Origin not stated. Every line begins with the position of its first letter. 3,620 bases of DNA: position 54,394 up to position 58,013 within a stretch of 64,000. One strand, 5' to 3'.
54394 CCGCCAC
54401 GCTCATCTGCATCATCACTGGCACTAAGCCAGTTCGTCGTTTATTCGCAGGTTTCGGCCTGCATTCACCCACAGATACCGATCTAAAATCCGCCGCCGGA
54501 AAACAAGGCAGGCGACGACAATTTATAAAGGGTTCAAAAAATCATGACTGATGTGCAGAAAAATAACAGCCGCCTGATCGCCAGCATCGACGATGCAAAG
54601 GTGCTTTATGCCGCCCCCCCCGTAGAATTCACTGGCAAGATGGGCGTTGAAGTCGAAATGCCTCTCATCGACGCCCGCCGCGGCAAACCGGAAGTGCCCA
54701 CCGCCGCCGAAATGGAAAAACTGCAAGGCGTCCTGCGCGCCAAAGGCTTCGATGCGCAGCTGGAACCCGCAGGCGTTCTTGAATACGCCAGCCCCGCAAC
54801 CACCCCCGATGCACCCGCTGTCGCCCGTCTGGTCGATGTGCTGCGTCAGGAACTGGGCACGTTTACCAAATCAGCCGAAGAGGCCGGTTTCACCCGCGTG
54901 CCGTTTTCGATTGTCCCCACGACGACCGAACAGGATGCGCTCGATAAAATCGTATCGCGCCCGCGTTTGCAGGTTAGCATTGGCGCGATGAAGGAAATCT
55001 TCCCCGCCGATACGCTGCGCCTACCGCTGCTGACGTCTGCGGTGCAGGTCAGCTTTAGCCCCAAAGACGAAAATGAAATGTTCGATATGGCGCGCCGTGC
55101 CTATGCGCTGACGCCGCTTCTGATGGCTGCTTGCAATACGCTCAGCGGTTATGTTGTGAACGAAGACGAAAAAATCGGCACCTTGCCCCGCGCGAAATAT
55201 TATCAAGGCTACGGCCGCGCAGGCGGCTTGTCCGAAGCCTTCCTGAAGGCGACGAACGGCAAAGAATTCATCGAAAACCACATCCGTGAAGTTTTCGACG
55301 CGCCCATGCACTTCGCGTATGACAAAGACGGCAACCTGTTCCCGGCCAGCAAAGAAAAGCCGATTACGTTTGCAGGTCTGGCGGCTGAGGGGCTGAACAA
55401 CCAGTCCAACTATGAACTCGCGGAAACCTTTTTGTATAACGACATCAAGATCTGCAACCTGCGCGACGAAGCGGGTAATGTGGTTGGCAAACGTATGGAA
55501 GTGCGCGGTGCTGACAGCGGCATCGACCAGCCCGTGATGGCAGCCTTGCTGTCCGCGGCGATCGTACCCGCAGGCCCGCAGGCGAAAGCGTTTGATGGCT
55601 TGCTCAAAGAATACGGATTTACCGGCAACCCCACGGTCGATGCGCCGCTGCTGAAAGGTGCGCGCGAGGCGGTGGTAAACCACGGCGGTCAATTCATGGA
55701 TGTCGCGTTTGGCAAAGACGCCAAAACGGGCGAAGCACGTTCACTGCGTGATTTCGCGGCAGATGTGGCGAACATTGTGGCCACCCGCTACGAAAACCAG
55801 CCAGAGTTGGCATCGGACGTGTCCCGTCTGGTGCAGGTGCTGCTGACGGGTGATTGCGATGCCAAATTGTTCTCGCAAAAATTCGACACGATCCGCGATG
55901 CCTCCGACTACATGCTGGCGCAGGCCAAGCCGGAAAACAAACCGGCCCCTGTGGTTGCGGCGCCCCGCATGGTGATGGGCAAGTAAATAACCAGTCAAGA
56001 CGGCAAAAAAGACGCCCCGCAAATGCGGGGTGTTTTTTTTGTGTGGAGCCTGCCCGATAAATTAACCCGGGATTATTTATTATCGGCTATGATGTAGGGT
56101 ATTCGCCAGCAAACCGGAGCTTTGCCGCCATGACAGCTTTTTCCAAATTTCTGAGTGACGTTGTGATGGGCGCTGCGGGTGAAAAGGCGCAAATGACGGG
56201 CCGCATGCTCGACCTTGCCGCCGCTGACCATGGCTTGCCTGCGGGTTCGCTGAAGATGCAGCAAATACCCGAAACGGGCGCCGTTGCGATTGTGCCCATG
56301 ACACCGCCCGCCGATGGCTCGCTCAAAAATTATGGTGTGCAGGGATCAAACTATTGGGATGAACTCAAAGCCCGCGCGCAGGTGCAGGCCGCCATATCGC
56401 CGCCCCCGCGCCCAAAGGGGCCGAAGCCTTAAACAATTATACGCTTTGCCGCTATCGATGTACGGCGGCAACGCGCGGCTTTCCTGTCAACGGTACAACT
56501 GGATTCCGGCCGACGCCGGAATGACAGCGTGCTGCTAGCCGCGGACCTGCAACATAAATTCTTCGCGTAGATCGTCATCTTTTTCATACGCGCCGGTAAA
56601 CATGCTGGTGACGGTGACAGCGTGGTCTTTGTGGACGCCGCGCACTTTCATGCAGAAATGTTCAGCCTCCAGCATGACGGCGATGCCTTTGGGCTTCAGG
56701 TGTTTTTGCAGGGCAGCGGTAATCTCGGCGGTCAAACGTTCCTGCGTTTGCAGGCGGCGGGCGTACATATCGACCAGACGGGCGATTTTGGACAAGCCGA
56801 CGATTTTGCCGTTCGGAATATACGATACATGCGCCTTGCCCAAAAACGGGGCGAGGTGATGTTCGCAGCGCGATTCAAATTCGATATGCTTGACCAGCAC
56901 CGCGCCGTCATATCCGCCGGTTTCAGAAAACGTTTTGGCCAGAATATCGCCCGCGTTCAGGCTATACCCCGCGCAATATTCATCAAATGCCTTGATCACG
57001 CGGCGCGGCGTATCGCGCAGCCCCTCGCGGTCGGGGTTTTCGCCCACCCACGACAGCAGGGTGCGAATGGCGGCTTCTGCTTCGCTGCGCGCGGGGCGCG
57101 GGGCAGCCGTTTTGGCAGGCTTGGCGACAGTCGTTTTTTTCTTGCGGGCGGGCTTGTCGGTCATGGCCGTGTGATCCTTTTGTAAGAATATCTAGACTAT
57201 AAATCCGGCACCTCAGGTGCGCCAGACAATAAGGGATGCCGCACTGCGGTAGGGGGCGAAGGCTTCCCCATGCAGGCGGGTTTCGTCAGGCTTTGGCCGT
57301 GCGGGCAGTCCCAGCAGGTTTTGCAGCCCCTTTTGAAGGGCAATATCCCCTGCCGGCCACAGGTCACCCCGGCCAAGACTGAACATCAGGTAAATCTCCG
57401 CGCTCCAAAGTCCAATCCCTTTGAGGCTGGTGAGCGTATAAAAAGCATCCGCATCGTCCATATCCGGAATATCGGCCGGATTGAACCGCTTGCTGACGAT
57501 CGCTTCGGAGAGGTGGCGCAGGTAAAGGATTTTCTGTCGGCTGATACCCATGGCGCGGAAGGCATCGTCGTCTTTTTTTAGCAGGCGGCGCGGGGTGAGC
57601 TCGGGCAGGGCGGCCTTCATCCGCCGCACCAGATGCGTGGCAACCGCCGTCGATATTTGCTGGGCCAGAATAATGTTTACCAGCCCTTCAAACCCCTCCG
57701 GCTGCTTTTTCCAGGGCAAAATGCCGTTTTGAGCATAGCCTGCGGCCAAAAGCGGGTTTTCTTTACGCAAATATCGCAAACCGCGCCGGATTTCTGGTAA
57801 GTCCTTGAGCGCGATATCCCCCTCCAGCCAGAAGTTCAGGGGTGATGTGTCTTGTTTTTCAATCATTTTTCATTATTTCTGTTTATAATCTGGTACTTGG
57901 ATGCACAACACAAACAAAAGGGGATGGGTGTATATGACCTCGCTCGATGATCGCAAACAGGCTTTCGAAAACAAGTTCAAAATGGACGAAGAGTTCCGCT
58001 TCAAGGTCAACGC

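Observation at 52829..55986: Tandem pair of highly divergent glutamate-cysteine-ligase-superfamily paralogues as independent transcription units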

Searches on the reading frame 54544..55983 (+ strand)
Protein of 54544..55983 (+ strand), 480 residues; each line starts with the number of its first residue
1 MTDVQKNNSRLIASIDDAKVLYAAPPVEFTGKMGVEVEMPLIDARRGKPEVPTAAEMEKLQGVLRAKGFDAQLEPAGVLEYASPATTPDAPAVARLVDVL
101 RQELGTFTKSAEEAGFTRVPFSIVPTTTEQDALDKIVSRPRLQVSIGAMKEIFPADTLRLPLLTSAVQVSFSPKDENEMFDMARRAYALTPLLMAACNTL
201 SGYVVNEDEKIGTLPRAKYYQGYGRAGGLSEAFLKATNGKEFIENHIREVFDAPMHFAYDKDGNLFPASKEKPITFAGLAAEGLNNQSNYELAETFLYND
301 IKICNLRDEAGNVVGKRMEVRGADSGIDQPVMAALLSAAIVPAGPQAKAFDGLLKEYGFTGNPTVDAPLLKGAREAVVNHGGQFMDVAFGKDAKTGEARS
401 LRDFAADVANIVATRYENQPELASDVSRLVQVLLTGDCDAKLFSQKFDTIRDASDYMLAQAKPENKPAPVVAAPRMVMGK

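Call 4: search_protein_families(library=pfam, proteins=[window:54544-55983:+], max_evalue=10)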
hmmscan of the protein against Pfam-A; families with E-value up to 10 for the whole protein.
window:54544-55983:+ (480 aa): 1 family
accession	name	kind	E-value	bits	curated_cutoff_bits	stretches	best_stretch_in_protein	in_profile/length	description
PF04107.18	GCS2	-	0.00049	20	21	1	34-196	2-156/291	Glutamate-cysteine ligase family 2(GCS2)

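Call 5: search_protein_families(library=ncbifam, proteins=[window:54544-55983:+], max_evalue=10)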
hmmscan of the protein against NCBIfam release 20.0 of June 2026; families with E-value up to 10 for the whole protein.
window:54544-55983:+ (480 aa): 0 families

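Call 95: predict_structure(alignment_id=A10)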
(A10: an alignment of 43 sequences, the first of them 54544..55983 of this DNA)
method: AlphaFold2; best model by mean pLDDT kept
length: 480 residues; sequences in the alignment: 43
mean_pLDDT: 94.7   pTM: 0.92
mean pLDDT of the five models: 94.7, 94.5, 93.7, 93.7, 93.6
residues with pLDDT >= 90: 450; 70-90: 12; 50-70: 14; < 50: 4
segments of 3 or more residues with pLDDT < 50: none
pLDDT, mean of each block of 10 residues (from residue 1): 87 96 97 98 93 97 97 96 94 96 97 96 96 94 94 94 97 98 99 98 96 96 94 98 98 96 95 96 96 96 94 95 96 98 98 98 98 98 98 97 98 97 97 98 97 96 61 53
secondary structure, 60 per line:
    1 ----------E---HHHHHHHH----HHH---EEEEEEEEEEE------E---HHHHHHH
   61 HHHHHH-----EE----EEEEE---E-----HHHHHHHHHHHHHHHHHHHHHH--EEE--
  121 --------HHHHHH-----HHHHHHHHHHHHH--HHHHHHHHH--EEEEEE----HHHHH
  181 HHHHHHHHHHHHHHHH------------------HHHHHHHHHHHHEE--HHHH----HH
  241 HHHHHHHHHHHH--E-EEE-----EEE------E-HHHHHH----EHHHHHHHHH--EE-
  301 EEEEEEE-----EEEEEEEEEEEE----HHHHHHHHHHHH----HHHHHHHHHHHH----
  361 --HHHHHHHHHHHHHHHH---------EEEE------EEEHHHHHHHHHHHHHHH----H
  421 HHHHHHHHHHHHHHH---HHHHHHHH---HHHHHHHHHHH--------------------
elements in order: H15-22 E33-43 H54-66 E78-82 H92-113 E116-118 H129-134 H140-152 H155-163 E166-171 H176-196 H215-226 H231-234 H239-252 E257-259 E265-267 H276-281 H287-295 E301-307 E313-324 H329-340 H345-356 H363-378 E388-391 E398-400 H401-415 H420-435 H439-446 H450-460

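Call 98: fold_search(model_id=the predicted structure, library=pdb)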
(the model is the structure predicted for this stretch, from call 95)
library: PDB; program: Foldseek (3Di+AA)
matches with E <= 10: 428; with E <= 0.001: 21
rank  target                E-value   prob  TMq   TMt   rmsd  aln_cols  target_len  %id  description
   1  2gwc_A                3.9e-16  1.00  0.72  0.78   3.7       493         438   16  Crystal structure of plant glutamate cysteine ligase in complex with a transition state analogue (released 2006-06-20)
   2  2gwc_B                4.1e-16  1.00  0.71  0.78   4.0       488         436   16  Crystal structure of plant glutamate cysteine ligase in complex with a transition state analogue (released 2006-06-20)
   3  2gwc_F                7.3e-16  1.00  0.72  0.78   3.8       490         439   16  Crystal structure of plant glutamate cysteine ligase in complex with a transition state analogue (released 2006-06-20)
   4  1r8g_B                7.6e-13  1.00  0.58  0.76   5.4       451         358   14  Structure and function of YbdK (released 2004-08-17)
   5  1tt4_A                8.5e-13  1.00  0.59  0.77   5.2       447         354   14  Structure of NP459575, a predicted glutathione synthase from Salmonella typhimurium (released 2004-08-17)
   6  1r8g_A                9.9e-13  1.00  0.57  0.75   5.4       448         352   13  Structure and function of YbdK (released 2004-08-17)
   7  2d32_A                3.7e-09  1.00  0.47  0.45  11.5       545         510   14  Crystal Structure of Michaelis Complex of gamma-Glutamylcysteine Synthetase (released 2006-11-14)
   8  1va6_B                7.0e-09  1.00  0.47  0.46   9.1       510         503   14  Crystal structure of Gamma-glutamylcysteine synthetase from Escherichia Coli B complexed with Transition-state analogu (released 2004-10-05)
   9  2d32_B                1.4e-08  1.00  0.54  0.52   9.9       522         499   14  Crystal Structure of Michaelis Complex of gamma-Glutamylcysteine Synthetase (released 2006-11-14)
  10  3ig5                  1.7e-08  1.00  0.58  0.44   8.9       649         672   10  Saccharomyces cerevisiae glutamate cysteine ligase in complex with Mg2+ and L-glutamate (released 2009-09-01)
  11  1v4g_C                2.1e-08  1.00  0.51  0.49   8.0       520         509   13  Crystal Structure of gamma-Glutamylcysteine Synthetase from Escherichia coli B (released 2004-10-05)
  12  3nzt                  2.2e-08  1.00  0.48  0.47   9.5       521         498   14  2.0 Angstrom Crystal structure of Glutamate--Cysteine Ligase (gshA) ftom Francisella tularensis in Complex with AMP (released 2010-07-28)
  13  2d32_D                4.0e-08  1.00  0.47  0.45  11.0       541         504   14  Crystal Structure of Michaelis Complex of gamma-Glutamylcysteine Synthetase (released 2006-11-14)
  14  2d32_C                4.2e-08  1.00  0.51  0.49  10.2       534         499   14  Crystal Structure of Michaelis Complex of gamma-Glutamylcysteine Synthetase (released 2006-11-14)
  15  2d33_C                6.1e-08  1.00  0.53  0.51  10.2       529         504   14  Crystal Structure of gamma-Glutamylcysteine Synthetase Complexed with Aluminum Fluoride (released 2006-11-14)
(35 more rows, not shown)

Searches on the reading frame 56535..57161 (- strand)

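Call 19: search_protein_families(library=pfam, proteins=[window:56535-57161:-], max_evalue=0.001)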
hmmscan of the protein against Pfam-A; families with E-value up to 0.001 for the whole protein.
window:56535-57161:- (208 aa): 2 families
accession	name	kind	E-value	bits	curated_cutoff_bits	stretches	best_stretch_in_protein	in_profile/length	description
PF01227.27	GTP_cyclohydroI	-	6.9e-72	241.1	27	1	29-206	2-178/179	GTP cyclohydrolase I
PF14489.11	QueF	-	0.0006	20.4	27.3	0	108-162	4-58/81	QueF-like protein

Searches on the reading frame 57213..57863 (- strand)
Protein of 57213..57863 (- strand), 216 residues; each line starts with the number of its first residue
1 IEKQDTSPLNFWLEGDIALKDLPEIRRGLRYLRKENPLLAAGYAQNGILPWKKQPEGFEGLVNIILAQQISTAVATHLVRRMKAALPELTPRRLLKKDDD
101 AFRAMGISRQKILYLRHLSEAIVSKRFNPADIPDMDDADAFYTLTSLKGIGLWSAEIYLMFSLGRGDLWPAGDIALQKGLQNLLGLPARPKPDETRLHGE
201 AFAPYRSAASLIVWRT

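Call 19: search_protein_families(library=pfam, proteins=[window:57213-57863:-], max_evalue=0.001)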
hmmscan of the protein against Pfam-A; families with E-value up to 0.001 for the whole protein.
window:57213-57863:- (216 aa): 1 family
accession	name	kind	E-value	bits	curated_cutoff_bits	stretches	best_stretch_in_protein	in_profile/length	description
PF00730.31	HhH-GPD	-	3.5e-12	47.1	26.2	1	62-199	1-102/108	HhH-GPD superfamily base excision DNA repair protein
